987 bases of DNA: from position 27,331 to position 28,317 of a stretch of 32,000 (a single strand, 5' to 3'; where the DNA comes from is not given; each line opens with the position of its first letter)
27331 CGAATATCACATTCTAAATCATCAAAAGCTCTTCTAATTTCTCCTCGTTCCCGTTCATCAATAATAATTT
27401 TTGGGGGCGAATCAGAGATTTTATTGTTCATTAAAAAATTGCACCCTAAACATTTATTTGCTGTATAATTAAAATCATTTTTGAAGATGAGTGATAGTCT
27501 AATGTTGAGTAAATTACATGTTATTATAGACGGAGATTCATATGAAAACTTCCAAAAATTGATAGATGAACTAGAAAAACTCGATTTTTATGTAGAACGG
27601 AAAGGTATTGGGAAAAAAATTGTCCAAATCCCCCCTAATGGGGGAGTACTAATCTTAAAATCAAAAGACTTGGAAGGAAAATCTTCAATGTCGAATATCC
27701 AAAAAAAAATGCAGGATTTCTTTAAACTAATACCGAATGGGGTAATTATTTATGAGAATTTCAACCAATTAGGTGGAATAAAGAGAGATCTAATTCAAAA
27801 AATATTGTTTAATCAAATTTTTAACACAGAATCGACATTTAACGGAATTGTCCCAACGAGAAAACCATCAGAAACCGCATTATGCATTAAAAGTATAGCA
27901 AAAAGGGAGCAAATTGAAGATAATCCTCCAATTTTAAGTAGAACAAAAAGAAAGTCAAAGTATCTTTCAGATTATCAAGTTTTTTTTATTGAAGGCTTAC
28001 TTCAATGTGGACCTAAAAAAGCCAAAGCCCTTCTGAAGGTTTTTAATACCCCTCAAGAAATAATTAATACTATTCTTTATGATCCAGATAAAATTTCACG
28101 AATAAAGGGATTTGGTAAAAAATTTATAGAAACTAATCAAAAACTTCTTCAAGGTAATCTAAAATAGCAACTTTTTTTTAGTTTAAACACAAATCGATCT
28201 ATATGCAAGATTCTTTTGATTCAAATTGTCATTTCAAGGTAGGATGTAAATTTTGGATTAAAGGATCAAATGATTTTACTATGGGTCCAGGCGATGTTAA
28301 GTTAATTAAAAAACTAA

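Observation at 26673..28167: Divergent gene pair: active short XPF plus a catalytically degenerate ERCC4-(HhH)2 paralog (XPF-ERCC1-like arrangement in an archaeon)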

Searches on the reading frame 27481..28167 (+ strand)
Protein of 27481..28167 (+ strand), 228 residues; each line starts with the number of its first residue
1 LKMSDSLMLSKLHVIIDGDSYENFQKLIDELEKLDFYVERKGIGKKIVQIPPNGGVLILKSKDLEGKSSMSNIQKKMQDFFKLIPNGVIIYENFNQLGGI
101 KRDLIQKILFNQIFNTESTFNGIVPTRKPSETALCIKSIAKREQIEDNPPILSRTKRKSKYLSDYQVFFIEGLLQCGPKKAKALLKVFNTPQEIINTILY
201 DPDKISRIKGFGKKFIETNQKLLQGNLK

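Call 3: search_protein_families(library=pfam, proteins=[window:27481-28167:+], max_evalue=1)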
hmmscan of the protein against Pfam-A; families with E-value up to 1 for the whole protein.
window:27481-28167:+ (228 aa): 2 families
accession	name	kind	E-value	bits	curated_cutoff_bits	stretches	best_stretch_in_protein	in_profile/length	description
PF14520.12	HHH_5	-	3.6e-07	31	27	1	177-214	11-46/57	Helix-hairpin-helix domain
PF01367.25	5_3_exonuc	-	0.15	13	40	1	170-220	20-65/97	5'-3' exonuclease, C-terminal SAM fold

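Call 5: search_solved_structures(query=window:27481-28164:+, max_evalue=10, show_alignments=3)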
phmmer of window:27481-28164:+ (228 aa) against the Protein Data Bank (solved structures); distinct sequences matched with E-value up to 10: 6.
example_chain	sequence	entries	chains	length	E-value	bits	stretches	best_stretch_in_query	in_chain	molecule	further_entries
2bhn_A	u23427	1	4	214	0.0025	20.5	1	124-224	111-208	XPF ENDONUCLEASE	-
2bgw_A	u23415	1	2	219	0.0026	20.4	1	124-224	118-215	XPF ENDONUCLEASE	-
6eom_A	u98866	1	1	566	0.23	14.1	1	110-193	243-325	MutT/NUDIX family protein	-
9fqr_Kr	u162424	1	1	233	0.35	13.5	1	13-95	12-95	Cilia and flagella associated protein 299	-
3puk_A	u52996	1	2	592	0.44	13.2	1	52-102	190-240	Syntaxin-binding protein 3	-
2j22_A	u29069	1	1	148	0.71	12.5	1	9-52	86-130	FUCOLECTIN-RELATED PROTEIN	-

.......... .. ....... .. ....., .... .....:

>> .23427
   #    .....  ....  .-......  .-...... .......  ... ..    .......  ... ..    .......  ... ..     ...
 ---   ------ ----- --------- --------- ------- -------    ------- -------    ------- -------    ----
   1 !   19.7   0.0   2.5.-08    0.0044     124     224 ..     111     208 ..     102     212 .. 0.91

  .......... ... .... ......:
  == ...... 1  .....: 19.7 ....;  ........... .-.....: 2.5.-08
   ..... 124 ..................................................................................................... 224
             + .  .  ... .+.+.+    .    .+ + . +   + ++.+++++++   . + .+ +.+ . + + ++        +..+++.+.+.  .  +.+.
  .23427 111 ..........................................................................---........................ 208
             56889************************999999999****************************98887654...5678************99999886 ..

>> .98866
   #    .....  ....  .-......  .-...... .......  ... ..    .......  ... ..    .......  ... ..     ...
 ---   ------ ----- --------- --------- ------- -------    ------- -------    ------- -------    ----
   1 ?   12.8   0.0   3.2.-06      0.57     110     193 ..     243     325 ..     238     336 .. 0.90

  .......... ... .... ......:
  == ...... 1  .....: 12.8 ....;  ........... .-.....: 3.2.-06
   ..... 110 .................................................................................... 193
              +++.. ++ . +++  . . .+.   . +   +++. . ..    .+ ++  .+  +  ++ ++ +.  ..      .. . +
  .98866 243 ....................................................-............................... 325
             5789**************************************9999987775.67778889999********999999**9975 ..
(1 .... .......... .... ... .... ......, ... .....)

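Call 6: find_homologous_proteins(query=window:27481-28164:+, max_evalue=0.001)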
Query window:27481-28164:+ (228 aa): 24 proteins with E <= 0.001 among 302 candidates.
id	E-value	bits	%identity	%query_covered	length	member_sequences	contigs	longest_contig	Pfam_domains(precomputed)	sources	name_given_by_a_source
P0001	2.9e-138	476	100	97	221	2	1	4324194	PF14520.13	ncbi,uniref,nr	ncbi:helix-hairpin-helix domain-containing protein [Promethearchaeum syntrophicum]|uniref:Helix-hair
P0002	5.6e-115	400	81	99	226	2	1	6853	-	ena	-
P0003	1.2e-114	399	83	98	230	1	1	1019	PF14520.13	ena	-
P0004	9.4e-114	396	82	99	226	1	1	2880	PF14520.13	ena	-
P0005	1.4e-110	386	80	99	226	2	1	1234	-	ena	-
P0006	3.2e-109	381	79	99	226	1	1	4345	-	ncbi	ncbi:MAG: hypothetical protein ACTSVL_02415 [Promethearchaeota archaeon]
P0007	3.9e-109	381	79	99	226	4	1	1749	PF14520.13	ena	-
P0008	6.7e-109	380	78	99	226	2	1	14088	PF14520.13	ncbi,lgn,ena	-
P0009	7.5e-109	380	80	99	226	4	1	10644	PF14520.13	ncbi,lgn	-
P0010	1.5e-108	379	79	99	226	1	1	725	-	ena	-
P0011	4.8e-108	378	78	99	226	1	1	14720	-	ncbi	-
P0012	1.0e-107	376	78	99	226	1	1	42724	-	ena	-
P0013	1.9e-107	376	79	99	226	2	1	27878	-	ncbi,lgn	-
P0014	7.3e-107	374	79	99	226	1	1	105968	-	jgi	jgi:hypothetical protein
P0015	2.1e-106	372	78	99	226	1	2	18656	PF14520.13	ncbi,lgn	-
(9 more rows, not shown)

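Call 17: search_solved_structures(query=A1, max_evalue=10, show_alignments=4)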
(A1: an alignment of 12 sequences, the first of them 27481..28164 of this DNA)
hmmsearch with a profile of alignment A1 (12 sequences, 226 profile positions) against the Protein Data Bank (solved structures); distinct sequences matched with E-value up to 10: 5.
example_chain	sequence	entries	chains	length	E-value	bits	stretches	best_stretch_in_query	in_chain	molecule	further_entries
1x2i_A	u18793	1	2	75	0.0075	18.7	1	155-220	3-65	Hef helicase/nuclease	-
1j22_A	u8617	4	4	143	0.071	15.5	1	13-149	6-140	ATP-dependent RNA helicase, putative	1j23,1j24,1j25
2bhn_A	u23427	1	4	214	0.1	15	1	121-222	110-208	XPF ENDONUCLEASE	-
2bgw_A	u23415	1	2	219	0.11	14.8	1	121-222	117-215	XPF ENDONUCLEASE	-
7q3e_D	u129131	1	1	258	1.5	11.1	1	115-157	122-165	Ciliogenesis and planar polarity effector 2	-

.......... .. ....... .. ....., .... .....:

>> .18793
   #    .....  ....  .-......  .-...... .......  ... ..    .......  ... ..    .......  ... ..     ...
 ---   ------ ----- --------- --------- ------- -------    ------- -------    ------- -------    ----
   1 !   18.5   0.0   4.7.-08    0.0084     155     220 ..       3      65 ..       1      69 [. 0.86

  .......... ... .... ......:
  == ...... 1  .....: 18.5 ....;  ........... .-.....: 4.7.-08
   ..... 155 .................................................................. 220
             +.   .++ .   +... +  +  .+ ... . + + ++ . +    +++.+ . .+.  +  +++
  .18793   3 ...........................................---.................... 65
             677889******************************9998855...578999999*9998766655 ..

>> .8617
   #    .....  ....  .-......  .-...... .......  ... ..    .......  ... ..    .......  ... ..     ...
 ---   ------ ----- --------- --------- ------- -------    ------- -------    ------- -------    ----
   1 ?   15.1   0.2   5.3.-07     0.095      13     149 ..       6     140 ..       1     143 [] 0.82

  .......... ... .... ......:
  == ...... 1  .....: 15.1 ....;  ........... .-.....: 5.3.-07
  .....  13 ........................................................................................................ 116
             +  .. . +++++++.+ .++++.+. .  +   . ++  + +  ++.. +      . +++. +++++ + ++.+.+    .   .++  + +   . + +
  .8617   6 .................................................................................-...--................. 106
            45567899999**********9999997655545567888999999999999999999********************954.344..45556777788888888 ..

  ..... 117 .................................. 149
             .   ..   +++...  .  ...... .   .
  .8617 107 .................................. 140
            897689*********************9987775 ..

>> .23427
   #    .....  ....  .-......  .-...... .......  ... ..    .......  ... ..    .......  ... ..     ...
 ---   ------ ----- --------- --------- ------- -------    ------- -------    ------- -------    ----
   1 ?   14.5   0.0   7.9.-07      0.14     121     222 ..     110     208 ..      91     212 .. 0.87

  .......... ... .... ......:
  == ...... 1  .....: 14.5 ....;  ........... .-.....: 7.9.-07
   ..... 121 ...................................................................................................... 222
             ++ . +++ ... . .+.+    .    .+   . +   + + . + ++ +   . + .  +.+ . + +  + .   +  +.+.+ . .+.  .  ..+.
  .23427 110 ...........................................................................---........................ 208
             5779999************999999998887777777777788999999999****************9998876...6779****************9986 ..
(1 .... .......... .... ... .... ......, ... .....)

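Call 18: find_related_loci(query=A1, collection=genome_contigs, flank=4000)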
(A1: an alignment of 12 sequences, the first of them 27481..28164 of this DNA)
Query A1 (228 aa) in genome_contigs; peptide patterns used: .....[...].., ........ (x = any residue, [..] = any of these).
146 stretches matched a pattern; 4 encode a relative of the query (tblastn E <= 1e-3); 4 distinct loci.
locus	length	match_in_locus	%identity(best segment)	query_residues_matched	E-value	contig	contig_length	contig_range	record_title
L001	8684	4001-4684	78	1-228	1e-117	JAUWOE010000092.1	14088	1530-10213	MAG: Promethearchaeum sp. isolate CSMAG_2442 CSMAG_2442_k141_201826_length_14088_cov_7.5521, whole genome shotgun sequen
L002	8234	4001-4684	79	1-228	3e-117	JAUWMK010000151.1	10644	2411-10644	MAG: Promethearchaeum sp. isolate CSMAG_2396 CSMAG_2396_k141_1706572_length_10644_cov_6.4379, whole genome shotgun seque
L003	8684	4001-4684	78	1-228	6e-116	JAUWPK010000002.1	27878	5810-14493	MAG: Promethearchaeum sp. isolate CSMAG_2474 CSMAG_2474_k141_95886_length_27878_cov_8.0000, whole genome shotgun sequenc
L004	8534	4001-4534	43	47-223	4e-43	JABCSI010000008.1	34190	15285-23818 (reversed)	MAG: Promethearchaeota archaeon isolate HM1_B6_4 NODE_334_length_34190_cov_0.655814, whole genome shotgun sequence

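Call 21: predict_structure(alignment_id=A1)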
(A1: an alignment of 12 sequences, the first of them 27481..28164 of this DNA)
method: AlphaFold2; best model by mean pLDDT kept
length: 228 residues; sequences in the alignment: 12
mean_pLDDT: 77.2   pTM: 0.76
mean pLDDT of the five models: 77.2, 75.5, 75.1, 74.6, 73.3
residues with pLDDT >= 90: 34; 70-90: 144; 50-70: 33; < 50: 17
segments of 3 or more residues with pLDDT < 50: 1-9, 116-119
pLDDT, mean of each block of 10 residues (from residue 1): 41 84 89 91 83 83 63 78 82 81 76 55 79 87 71 53 75 85 83 85 90 91 72
secondary structure, 60 per line:
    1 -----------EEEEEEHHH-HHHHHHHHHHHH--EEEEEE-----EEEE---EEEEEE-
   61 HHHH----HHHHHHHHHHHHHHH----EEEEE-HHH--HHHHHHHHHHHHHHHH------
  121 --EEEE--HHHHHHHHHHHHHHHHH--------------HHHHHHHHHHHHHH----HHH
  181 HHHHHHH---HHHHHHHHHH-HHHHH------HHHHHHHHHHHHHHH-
elements in order: E12-17 H22-33 E36-41 E47-50 E54-59 H61-64 H69-83 E88-92 H99-114 E123-126 H129-145 H160-173 H178-187 H191-200 H202-206 H213-227

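Call 23: search_protein_representatives(alignment_id=A1)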
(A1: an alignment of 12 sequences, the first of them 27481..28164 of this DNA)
Query: 12 sequences, 226 profile positions. Proteins with E-value up to 0.001 (for the whole library): 299; up to 1e-10: 76; up to 1e-30: 27. The best 150 are listed.
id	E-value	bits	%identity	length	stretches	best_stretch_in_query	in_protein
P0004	3.0e-119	412.5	-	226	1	1-226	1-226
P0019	1.0e-97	342.1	-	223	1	6-225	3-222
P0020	2.5e-95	334.3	-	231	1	1-225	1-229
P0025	2.0e-69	249.5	-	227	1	10-223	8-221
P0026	5.0e-65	235.2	-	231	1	18-222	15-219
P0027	2.7e-60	219.7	-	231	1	9-224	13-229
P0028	6.5e-58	211.9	-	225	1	11-224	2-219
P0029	9.7e-55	201.5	-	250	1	17-223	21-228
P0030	6.1e-54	198.9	-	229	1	1-224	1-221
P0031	6.9e-54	198.7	-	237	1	8-223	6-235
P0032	6.6e-50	185.7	-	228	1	6-226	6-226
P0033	9.7e-50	185.2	-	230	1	7-222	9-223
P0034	1.1e-49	185.1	-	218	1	17-222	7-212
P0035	4.6e-49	183.0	-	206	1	37-226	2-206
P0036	2.1e-48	180.8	-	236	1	5-225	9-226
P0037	6.5e-48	179.2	-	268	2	111-225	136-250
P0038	8.2e-48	178.9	-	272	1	7-222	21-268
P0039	1.1e-46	175.1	-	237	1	1-223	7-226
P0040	2.9e-45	170.6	-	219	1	11-223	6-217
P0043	1.1e-38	149.0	-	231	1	19-224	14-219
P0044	6.2e-36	140.0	-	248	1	6-221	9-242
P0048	1.8e-31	125.4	-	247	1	25-222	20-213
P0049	7.0e-30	120.2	-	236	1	24-223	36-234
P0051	5.5e-29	117.3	-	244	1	28-224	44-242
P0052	1.3e-27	112.8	-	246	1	32-223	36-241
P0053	1.3e-25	106.3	-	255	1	9-224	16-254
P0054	1.5e-25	106.1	-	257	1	8-223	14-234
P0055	1.6e-25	106.0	-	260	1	21-223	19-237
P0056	3.5e-25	104.8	-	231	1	43-223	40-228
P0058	3.4e-23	98.4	-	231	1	114-222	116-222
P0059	7.6e-23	97.2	-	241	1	26-222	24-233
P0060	8.2e-23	97.1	-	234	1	11-224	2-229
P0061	2.4e-22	95.6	-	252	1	41-199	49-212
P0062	3.8e-22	94.9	-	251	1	31-221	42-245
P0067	1.4e-17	80.0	-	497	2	11-225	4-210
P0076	3.6e-14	68.8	-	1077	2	38-206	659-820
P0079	1.3e-13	67.0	-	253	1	25-220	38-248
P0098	2.3e-10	56.4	-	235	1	28-223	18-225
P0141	2.7e-07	46.4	-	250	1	66-221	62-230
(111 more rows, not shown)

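Call 25: fold_search(model_id=the predicted structure, library=pdb)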
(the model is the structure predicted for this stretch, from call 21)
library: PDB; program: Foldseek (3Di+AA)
matches with E <= 10: 928; with E <= 0.001: 24
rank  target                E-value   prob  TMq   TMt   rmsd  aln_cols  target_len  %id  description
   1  2bgw_B                7.2e-07  1.00  0.47  0.53  13.4       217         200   19  XPF from Aeropyrum pernix, complex with DNA (released 2005-02-23)
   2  2bhn_B                7.2e-07  1.00  0.46  0.52  17.1       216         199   18  XPF from Aeropyrum pernix (released 2005-02-23)
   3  2bgw_A                1.3e-06  1.00  0.48  0.50  14.2       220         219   18  XPF from Aeropyrum pernix, complex with DNA (released 2005-02-23)
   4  2bhn_A                1.4e-06  1.00  0.48  0.51  17.6       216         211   20  XPF from Aeropyrum pernix (released 2005-02-23)
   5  4p0q_A                3.3e-05  1.00  0.43  0.35  16.0       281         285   15  Crystal structure of Human Mus81-Eme1 in complex with 5'-flap DNA (released 2014-05-28)
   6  2ziu_A                3.9e-05  1.00  0.41  0.34  15.2       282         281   13  Crystal structure of the Mus81-Eme1 complex (released 2008-04-29)
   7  6bzf_B                4.2e-05  1.00  0.46  0.50  14.7       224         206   13  Structure of S. cerevisiae Zip2:Spo16 complex, C2 form (released 2018-02-14)
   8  1j24                  5.1e-05  1.00  0.48  0.78   3.1       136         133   18  Crystal structure of archaeal XPF/Mus81 homolog, Hef from Pyrococcus furiosus, nuclease domain, Ca cocrystal (released 2003-04-22)
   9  2bhn_C                6.1e-05  1.00  0.44  0.51  16.2       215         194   19  XPF from Aeropyrum pernix (released 2005-02-23)
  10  1j22                  6.5e-05  1.00  0.49  0.80   3.1       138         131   19  Crystal structure of archaeal XPF/Mus81 homolog, Hef from Pyrococcus furiosus, nuclease domain, selenomet derivative (released 2003-04-22)
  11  6bzf_F                6.5e-05  1.00  0.47  0.52  14.2       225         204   12  Structure of S. cerevisiae Zip2:Spo16 complex, C2 form (released 2018-02-14)
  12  9hjo_A                8.3e-05  1.00  0.48  0.53  14.7       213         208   12  FANCM-FAAP24-dsDNA complex (released 2025-06-11)
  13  4m6w_A                1.1e-04  1.00  0.47  0.54  14.0       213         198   12  Crystal structure of the C-terminal segment of FANCM in complex with FAAP24 (released 2013-10-02)
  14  6bzf_H                1.1e-04  1.00  0.46  0.52  14.7       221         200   13  Structure of S. cerevisiae Zip2:Spo16 complex, C2 form (released 2018-02-14)
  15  9hjo_B                1.2e-04  1.00  0.44  0.50  18.4       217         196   12  FANCM-FAAP24-dsDNA complex (released 2025-06-11)
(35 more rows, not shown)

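Call 31: find_homologous_proteins(query=A2, max_evalue=1e-10)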
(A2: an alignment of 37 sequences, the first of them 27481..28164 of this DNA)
Query A2 (37 sequences) (228 aa, profile of the alignment): 37 proteins with E <= 1e-10 among 3637 candidates.
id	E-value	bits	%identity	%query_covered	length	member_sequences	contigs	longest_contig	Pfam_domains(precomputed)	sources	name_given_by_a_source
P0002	2.9e-73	264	81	99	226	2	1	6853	-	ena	-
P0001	3.3e-73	264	100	97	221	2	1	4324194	PF14520.13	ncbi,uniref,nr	ncbi:helix-hairpin-helix domain-containing protein [Promethearchaeum syntrophicum]|uniref:Helix-hair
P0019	1.4e-72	262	43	94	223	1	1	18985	-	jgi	jgi:hypothetical protein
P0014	8.5e-72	259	79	99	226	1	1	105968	-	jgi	jgi:hypothetical protein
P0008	1.2e-71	259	78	99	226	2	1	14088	PF14520.13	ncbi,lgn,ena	-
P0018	1.6e-71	259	65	95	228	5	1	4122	-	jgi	-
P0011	2.1e-71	258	78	99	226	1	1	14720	-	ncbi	-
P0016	5.4e-71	257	77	99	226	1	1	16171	PF14520.13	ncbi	-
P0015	5.8e-71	257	78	99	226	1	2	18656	PF14520.13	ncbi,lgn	-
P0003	5.9e-71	257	83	98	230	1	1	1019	PF14520.13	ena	-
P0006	6.9e-71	256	79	99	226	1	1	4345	-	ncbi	ncbi:MAG: hypothetical protein ACTSVL_02415 [Promethearchaeota archaeon]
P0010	7.5e-71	256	79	99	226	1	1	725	-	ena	-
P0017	1.2e-70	256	76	99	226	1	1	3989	PF14520.13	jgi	-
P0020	1.4e-70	255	41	93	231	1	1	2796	-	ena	-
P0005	1.9e-70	255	80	99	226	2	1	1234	-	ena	-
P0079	1.2e-54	203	38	41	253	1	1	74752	-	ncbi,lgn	-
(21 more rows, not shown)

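Call 32: list_cluster_members(proteins=[P0025, P0027, P0030, P0031, P0033, P0044, P0048, P0053, P0061, P0079])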
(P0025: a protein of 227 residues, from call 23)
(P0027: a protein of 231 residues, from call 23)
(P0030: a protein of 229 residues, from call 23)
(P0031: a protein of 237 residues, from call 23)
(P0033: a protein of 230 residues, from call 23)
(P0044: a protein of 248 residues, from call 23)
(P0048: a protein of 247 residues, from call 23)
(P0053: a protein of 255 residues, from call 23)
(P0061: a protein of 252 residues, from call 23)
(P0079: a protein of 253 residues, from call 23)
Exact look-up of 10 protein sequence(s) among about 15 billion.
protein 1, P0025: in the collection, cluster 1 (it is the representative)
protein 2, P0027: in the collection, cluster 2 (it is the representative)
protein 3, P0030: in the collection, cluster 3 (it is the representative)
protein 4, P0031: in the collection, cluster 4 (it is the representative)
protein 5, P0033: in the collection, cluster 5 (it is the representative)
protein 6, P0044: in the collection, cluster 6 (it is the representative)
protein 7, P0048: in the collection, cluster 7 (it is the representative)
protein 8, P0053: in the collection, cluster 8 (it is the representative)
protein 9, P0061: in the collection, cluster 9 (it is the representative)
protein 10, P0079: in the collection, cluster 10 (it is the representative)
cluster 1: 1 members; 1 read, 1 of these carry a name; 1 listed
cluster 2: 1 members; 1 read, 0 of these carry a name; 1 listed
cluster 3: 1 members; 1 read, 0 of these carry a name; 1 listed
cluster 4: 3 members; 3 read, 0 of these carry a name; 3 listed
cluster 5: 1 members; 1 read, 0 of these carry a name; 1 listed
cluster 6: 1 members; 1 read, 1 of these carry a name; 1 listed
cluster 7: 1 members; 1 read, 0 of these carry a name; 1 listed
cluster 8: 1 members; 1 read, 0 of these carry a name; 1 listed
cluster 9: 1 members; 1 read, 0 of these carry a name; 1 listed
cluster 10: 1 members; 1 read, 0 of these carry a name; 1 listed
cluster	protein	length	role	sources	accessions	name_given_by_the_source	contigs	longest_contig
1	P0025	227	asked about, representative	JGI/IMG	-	hypothetical protein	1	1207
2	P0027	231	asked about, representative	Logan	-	-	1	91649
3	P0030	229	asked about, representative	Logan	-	-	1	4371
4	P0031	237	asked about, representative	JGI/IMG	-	-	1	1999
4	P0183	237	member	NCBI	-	-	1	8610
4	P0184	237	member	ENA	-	-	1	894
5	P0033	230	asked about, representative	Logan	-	-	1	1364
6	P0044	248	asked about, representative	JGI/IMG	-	hypothetical protein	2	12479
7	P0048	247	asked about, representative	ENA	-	-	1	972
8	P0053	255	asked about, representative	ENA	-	-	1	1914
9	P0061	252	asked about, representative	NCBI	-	-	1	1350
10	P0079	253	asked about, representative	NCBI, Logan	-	-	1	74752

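Call 33: find_encoding_contigs(protein=P0079, flank=5000, max_places=3)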
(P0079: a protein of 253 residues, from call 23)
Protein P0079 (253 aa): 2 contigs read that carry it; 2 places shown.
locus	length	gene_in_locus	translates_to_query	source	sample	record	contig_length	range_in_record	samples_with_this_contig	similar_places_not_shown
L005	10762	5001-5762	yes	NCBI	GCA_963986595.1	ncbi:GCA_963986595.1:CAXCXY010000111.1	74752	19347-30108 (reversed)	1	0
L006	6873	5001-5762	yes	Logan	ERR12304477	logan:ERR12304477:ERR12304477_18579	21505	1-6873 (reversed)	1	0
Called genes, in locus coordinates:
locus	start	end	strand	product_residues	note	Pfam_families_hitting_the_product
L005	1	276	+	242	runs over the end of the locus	-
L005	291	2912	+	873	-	PF00270:DEAD, PF04851:ResIII, PF00271:Helicase_C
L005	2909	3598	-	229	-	PF02732:ERCC4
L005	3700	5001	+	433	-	-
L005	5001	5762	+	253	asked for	-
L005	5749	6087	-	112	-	PF08797:HIRAN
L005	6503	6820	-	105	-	PF03819:MazG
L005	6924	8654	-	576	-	PF01435:Peptidase_M48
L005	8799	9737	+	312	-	PF10978:DUF2785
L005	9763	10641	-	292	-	PF00753:Lactamase_B, PF12706:Lactamase_B_2 (weak)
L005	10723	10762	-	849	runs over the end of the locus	PF13229:Beta_helix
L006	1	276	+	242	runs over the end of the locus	-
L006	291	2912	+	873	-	PF00270:DEAD, PF04851:ResIII, PF00271:Helicase_C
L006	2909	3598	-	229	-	PF02732:ERCC4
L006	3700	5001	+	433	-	-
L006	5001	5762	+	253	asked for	-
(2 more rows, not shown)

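Call 34: find_encoding_contigs(protein=P0027, flank=5000, max_places=2)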
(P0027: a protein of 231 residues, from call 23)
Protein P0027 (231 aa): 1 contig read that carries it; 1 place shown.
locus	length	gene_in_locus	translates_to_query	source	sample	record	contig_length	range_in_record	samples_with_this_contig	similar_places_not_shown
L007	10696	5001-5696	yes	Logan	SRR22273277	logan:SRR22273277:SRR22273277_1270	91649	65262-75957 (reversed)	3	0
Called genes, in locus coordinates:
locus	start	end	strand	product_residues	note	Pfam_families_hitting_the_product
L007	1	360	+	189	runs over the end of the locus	PF00929:RNase_T, PF16473:Rv2179c-like (faint)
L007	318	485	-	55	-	-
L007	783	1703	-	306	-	PF00198:2-oxoacid_dh (weak)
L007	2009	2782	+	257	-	PF01145:Band_7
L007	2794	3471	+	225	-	PF00215:OMPdecase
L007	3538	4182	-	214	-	PF02517:Rce1-like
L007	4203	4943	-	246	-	PF02732:ERCC4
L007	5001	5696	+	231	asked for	-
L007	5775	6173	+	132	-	-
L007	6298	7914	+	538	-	PF00022:Actin, PF06723:MreB_Mbl (faint), PF12773:DZR (faint), PF18912:DZR_2 (faint), PF13248:Zn_ribbon_3 (faint)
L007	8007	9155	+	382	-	PF00432:Prenyltrans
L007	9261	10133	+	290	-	PF00763:THF_DHG_CYH, PF02882:THF_DHG_CYH_C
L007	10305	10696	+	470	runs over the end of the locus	-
